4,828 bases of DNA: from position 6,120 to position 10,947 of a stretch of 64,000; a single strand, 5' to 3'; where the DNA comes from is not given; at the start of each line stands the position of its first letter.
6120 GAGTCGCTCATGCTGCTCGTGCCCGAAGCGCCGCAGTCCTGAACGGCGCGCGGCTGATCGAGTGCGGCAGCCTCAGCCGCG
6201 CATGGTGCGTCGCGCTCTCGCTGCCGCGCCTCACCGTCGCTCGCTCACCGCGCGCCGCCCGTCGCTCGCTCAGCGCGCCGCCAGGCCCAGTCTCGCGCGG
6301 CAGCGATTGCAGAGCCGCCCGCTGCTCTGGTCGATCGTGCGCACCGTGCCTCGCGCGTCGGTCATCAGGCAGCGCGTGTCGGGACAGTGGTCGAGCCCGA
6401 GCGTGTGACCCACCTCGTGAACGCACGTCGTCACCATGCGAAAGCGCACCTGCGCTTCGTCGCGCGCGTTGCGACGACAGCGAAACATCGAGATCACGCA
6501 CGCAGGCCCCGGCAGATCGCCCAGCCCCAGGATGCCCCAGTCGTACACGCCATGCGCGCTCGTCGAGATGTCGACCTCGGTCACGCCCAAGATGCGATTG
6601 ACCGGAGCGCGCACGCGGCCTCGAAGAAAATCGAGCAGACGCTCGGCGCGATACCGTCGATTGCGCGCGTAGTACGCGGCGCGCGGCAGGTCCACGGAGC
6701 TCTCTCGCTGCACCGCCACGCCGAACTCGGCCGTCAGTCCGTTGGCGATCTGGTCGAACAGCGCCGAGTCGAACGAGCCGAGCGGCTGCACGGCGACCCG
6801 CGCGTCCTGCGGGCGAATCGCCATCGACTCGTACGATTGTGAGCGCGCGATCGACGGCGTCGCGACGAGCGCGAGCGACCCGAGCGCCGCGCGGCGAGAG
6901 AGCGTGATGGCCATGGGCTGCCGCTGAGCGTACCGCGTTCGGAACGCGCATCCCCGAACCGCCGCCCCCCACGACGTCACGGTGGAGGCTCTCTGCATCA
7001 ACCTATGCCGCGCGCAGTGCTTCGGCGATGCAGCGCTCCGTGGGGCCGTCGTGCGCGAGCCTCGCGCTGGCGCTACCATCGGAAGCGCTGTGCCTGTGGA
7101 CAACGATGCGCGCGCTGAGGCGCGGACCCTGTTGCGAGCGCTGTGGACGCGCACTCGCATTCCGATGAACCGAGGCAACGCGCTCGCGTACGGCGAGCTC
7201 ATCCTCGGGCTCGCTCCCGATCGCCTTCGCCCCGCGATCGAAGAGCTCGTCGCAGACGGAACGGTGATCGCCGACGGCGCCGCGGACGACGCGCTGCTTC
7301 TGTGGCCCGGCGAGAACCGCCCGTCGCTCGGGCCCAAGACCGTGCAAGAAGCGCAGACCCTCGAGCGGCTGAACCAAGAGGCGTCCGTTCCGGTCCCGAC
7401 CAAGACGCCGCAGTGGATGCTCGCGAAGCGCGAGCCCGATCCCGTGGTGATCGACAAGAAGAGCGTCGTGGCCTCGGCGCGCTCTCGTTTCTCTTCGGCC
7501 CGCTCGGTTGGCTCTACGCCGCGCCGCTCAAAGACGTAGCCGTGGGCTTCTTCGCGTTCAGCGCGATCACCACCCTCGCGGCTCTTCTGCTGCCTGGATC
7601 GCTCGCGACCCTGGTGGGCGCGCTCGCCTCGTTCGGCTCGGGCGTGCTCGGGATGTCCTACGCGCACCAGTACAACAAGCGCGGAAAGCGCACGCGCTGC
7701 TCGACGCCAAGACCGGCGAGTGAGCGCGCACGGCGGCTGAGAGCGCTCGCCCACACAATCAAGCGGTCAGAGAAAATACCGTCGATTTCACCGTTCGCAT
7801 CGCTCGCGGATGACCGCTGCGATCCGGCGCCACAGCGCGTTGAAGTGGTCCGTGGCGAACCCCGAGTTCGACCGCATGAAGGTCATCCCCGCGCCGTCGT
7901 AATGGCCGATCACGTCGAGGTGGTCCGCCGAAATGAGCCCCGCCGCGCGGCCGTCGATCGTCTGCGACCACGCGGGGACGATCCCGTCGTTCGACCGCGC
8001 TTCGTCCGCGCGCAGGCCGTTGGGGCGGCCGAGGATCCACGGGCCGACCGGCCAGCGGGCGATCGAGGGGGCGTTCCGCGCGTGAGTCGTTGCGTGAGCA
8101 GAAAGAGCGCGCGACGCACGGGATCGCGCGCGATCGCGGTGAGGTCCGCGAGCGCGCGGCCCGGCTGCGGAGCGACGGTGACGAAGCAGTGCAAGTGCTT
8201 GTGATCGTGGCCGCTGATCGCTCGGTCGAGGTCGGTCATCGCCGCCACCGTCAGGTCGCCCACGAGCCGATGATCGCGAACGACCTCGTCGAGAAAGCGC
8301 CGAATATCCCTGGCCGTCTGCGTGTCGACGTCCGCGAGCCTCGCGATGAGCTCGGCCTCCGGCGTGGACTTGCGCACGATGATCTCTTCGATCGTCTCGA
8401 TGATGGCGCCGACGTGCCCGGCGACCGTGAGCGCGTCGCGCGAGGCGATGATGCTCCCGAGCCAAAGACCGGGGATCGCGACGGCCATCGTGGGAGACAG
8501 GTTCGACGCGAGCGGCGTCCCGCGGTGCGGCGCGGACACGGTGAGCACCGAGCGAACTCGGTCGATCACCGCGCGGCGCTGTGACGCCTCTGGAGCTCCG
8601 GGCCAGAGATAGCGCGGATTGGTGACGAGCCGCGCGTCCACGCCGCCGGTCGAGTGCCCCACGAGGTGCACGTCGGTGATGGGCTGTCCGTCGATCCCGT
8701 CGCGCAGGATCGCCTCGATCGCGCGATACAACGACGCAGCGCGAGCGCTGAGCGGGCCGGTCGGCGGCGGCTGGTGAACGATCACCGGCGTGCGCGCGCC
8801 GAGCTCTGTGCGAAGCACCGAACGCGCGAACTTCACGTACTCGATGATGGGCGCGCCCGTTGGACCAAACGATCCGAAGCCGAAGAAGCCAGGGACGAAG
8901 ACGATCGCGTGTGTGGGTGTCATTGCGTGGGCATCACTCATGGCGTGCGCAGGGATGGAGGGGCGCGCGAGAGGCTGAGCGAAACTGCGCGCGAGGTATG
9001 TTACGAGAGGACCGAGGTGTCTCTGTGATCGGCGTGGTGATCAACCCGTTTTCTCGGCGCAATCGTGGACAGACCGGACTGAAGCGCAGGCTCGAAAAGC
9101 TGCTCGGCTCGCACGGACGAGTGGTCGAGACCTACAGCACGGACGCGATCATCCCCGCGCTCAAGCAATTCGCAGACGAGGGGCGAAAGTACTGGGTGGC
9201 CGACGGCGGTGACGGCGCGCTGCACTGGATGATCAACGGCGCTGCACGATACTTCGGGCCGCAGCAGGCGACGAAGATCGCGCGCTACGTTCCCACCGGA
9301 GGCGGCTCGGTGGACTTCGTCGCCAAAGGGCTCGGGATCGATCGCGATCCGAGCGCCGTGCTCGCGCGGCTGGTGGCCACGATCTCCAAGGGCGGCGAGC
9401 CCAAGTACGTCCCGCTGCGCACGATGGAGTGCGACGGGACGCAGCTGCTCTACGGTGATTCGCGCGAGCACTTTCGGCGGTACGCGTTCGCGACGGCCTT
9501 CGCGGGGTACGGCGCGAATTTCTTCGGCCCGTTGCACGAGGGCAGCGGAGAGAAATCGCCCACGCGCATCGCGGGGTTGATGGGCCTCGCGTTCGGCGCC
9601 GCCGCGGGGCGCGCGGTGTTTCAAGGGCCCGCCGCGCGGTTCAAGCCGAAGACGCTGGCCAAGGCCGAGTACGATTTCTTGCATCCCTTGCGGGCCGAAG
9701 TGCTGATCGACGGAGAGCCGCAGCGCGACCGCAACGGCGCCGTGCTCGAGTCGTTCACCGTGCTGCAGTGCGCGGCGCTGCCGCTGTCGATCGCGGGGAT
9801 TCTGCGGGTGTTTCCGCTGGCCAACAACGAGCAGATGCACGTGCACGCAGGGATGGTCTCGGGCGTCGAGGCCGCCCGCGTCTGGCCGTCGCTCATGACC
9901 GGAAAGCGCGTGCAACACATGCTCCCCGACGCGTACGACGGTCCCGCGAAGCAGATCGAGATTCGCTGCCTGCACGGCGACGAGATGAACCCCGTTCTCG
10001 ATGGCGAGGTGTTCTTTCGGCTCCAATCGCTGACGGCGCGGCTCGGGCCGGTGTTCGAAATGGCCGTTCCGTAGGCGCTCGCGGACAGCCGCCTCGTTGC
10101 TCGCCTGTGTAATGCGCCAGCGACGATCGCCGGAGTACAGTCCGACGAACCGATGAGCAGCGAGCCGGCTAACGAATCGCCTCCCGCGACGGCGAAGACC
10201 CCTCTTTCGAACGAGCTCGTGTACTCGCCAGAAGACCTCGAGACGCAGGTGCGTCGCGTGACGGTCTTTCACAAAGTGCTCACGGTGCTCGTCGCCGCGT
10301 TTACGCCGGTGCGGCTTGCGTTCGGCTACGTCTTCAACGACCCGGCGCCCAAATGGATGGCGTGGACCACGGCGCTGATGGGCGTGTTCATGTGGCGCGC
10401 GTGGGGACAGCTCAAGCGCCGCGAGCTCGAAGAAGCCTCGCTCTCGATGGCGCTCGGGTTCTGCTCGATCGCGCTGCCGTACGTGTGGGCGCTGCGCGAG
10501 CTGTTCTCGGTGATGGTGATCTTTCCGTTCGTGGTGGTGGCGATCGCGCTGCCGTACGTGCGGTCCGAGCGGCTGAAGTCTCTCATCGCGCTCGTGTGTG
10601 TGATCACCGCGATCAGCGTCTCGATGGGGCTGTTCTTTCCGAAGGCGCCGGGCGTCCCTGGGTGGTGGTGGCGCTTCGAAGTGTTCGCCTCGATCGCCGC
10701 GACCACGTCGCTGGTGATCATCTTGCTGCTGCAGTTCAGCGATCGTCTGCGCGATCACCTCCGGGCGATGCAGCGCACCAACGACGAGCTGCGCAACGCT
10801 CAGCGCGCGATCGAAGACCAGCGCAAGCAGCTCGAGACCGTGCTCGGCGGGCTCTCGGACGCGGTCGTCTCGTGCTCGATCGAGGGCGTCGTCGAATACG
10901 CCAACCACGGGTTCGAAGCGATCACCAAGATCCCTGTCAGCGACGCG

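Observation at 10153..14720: Hybrid histidine kinase (with HPt) translationally coupled to a Ser/Thr kinase carrying a C-terminal receiver domain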

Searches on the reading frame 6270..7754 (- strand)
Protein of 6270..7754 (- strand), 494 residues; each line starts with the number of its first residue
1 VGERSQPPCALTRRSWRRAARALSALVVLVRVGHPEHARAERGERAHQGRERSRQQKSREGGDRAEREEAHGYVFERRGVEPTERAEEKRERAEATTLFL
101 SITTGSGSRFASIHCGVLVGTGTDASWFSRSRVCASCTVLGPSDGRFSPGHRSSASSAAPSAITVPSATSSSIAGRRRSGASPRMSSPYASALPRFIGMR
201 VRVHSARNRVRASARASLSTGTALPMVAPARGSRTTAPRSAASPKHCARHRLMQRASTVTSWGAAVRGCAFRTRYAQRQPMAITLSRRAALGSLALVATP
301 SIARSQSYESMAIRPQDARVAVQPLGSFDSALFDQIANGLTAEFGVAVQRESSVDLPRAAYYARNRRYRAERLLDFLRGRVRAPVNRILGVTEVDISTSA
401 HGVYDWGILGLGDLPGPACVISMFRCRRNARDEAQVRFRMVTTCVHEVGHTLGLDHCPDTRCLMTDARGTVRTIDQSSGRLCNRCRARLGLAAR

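Call 10: search_protein_families(library=pfam, proteins=[window:6270-7754:-], max_evalue=0.001)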
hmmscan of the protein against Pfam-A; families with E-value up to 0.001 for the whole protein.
window:6270-7754:- (494 aa): 2 families
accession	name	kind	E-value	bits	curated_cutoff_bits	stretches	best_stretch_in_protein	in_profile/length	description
PF07998.17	Peptidase_M54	-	6e-12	46.4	24.4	1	359-489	59-192/194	Peptidase family M54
PF00413.30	Peptidase_M10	-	3.7e-05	24.1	24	1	429-466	102-134/159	Matrixin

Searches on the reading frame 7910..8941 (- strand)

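Call 10: search_protein_families(library=pfam, proteins=[window:7910-8941:-], max_evalue=0.001)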
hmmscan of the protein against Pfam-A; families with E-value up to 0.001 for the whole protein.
window:7910-8941:- (343 aa): 1 family
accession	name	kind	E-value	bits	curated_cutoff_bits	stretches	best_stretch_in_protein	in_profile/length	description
PF07819.20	PGAP1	-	9.3e-06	26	24.3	1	68-146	69-136/233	PGAP1-like alpha/beta domain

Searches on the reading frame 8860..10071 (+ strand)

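Call 10: search_protein_families(library=pfam, proteins=[window:8860-10071:+], max_evalue=0.001)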
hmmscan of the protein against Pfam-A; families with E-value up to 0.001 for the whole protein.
window:8860-10071:+ (404 aa): 1 family
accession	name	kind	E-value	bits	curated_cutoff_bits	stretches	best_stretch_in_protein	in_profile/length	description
PF00781.29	DAGK_cat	-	1.1e-08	35.1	23.6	1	58-174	3-115/125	Diacylglycerol kinase catalytic domain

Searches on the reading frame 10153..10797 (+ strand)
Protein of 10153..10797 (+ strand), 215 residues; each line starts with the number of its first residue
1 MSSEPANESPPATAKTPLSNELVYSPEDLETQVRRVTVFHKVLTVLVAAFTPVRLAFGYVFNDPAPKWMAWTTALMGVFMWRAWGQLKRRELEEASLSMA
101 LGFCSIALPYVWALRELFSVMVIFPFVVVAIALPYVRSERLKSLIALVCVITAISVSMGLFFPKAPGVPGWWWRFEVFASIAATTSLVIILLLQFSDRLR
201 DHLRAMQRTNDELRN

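Call 91: search_protein_families(library=pfam, proteins=[window:10153-10797:+], max_evalue=5)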
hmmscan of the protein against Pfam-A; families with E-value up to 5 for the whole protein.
window:10153-10797:+ (215 aa): 4 families
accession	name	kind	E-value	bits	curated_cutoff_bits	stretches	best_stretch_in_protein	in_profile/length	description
PF14015.11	DUF4231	-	0.0043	17.9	24.7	1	31-79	11-54/103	Protein of unknown function (DUF4231)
PF14378.12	PAP2_3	-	1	9.6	27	1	120-187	39-102/190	PAP2 superfamily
PF13962.11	PGG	-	2.3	8.5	24.1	1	175-205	56-86/116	Domain of unknown function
PF14256.11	YwiC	-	3.1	8.5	25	1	69-157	33-121/126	YwiC-like protein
